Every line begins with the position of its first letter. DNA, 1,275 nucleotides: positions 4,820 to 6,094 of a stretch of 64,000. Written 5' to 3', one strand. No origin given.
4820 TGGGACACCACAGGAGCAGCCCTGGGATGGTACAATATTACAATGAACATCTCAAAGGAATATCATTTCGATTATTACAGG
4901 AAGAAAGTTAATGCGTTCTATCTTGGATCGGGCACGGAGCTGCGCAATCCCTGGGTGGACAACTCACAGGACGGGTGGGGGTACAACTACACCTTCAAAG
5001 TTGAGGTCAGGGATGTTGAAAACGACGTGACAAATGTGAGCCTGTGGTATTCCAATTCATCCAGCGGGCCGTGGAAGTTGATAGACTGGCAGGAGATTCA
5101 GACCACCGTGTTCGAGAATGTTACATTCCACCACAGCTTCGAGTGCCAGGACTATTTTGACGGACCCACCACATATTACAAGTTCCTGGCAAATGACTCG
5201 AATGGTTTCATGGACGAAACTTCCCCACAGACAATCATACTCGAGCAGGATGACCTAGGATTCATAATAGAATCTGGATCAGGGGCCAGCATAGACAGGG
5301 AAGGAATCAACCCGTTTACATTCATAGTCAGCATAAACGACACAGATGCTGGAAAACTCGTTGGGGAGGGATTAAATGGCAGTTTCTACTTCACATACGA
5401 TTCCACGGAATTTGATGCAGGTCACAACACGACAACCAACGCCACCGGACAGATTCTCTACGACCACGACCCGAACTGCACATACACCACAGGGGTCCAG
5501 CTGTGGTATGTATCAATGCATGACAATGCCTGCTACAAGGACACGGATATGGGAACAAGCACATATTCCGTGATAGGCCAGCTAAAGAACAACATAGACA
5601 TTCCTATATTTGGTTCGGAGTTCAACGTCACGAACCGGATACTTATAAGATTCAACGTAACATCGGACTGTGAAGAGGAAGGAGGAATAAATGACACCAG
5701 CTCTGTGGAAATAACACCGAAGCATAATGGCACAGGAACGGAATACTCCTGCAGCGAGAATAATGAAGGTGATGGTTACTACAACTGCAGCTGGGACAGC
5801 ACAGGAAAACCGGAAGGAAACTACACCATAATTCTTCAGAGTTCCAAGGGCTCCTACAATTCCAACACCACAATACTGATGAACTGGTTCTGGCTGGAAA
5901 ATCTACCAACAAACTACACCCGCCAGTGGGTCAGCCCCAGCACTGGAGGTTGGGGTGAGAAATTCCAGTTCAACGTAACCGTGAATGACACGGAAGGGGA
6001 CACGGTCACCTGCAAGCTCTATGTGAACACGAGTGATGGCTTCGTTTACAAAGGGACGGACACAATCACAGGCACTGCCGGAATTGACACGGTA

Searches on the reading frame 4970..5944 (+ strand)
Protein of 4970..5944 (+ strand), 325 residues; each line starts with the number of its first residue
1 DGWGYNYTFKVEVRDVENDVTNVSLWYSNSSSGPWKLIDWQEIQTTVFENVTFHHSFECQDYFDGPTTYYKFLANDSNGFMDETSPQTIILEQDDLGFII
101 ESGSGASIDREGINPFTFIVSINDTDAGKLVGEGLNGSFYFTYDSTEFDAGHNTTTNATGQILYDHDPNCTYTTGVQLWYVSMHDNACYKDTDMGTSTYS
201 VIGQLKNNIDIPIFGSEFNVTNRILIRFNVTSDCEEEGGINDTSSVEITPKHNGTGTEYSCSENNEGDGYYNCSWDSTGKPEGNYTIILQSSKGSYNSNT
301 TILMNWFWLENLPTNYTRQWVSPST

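Call 66: predict_structure(alignment_id=A4)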
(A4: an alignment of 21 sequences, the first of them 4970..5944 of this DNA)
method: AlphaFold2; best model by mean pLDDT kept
length: 325 residues; sequences in the alignment: 21
mean_pLDDT: 90.7   pTM: 0.75
mean pLDDT of the five models: 90.7, 90.7, 90.4, 90.2, 89.5
residues with pLDDT >= 90: 248; 70-90: 54; 50-70: 22; < 50: 1
segments of 3 or more residues with pLDDT < 50: none
pLDDT, mean of each block of 10 residues (from residue 1): 85 93 94 91 95 90 79 93 94 93 95 91 92 96 95 97 95 95 94 97 93 95 94 73 83 96 89 95 97 93 97 61 61
secondary structure, 60 per line:
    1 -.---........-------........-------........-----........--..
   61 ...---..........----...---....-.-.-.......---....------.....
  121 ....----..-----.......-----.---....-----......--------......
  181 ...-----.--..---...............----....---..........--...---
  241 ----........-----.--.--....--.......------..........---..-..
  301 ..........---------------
elements in order: E6-13 E21-28 E36-43 E49-56 H59-63 E67-76 E81-83 E87-90 E96-102 E106-109 E116-124 E136-142 E152-155 E161-166 E175-183 E197-211 E216-219 E223-232 E245-252 E264-267 E270-276 E283-292 E299-310

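Call 68: fold_search(model_id=the predicted structure, library=pdb)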
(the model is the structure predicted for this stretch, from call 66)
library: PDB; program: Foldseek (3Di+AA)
matches with E <= 10: 1731; with E <= 0.001: 347
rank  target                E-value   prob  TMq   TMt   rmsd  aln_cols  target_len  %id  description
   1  8ayh_C                9.9e-09  1.00  0.28  0.15  28.9       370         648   11  Structure of Complement C5 in Complex with small molecule inhibitor and CVF (released 2022-12-21)
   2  4p99_A                2.4e-08  1.00  0.28  0.24  11.2       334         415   14  Ca2+-stabilized adhesin helps an Antarctic bacterium reach out and bind ice (released 2014-06-18)
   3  7ad6_B                4.8e-08  1.00  0.30  0.17  29.1       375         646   10  Crystal structure of human complement C5 in complex with the K92 bovine knob domain peptide. (released 2021-03-10)
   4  5hcc_B                5.9e-08  1.00  0.27  0.16  29.4       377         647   11  Ternary complex of human Complement C5 with Ornithodoros moubata OmCI and Dermacentor andersoni RaCI3. (released 2016-03-30)
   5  3shs                  7.3e-08  1.00  0.34  0.36  10.5       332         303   10  Three N-terminal domains of the bacteriophage RB49 Highly Immunogenic Outer Capsid protein (Hoc) (released 2011-06-29)
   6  8cml_E                8.5e-08  1.00  0.29  0.16  29.3       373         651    9  Cryo-EM structure of complement C5 in complex with nanobodies UNbC5-1 and UNbC5-2 (released 2023-09-27)
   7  6xi3                  9.4e-08  1.00  0.37  0.33   8.7       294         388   14  Crystal structure of tetra-tandem repeat in extending region of large adhesion protein (released 2020-10-14)
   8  7ad7_B                1.1e-07  1.00  0.28  0.16  29.3       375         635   12  Crystal structure of human complement C5 in complex with the K8 bovine knob domain peptide. (released 2021-03-10)
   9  5jpm_A                1.3e-07  1.00  0.28  0.15  20.1       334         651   12  Structure of the complex of human complement C4 with MASP-2 rebuilt using iMDFF (released 2016-08-10)
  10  2yn3_A                1.7e-07  1.00  0.31  0.35  12.2       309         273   12  Structural insight into the giant calcium-binding adhesin SiiE: implications for the adhesion of Salmonella enterica t (released 2013-04-03)
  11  5irb_B                1.8e-07  1.00  0.32  0.32  10.4       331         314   13  Structural insight into host cell surface retention of a 1.5-MDa bacterial ice-binding adhesin (released 2017-07-19)
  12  2yn5_A                2.0e-07  1.00  0.33  0.37  11.4       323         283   13  Structural insight into the giant calcium-binding adhesin SiiE: implications for the adhesion of Salmonella enterica t (released 2013-04-03)
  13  8b0g_A                2.1e-07  1.00  0.30  0.10  21.8       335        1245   11  2C9, C5b9-CD59 structure (released 2023-02-22)
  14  8ayh_B                2.6e-07  1.00  0.25  0.11  22.7       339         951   12  Structure of Complement C5 in Complex with small molecule inhibitor and CVF (released 2022-12-21)
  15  7s62                  2.9e-07  1.00  0.26  0.08  25.3       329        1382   11  Locally refined protomer structure of native-form oocyte/egg Alpha-2-Macroglobulin (A2Moo) tetramer (released 2022-01-05)
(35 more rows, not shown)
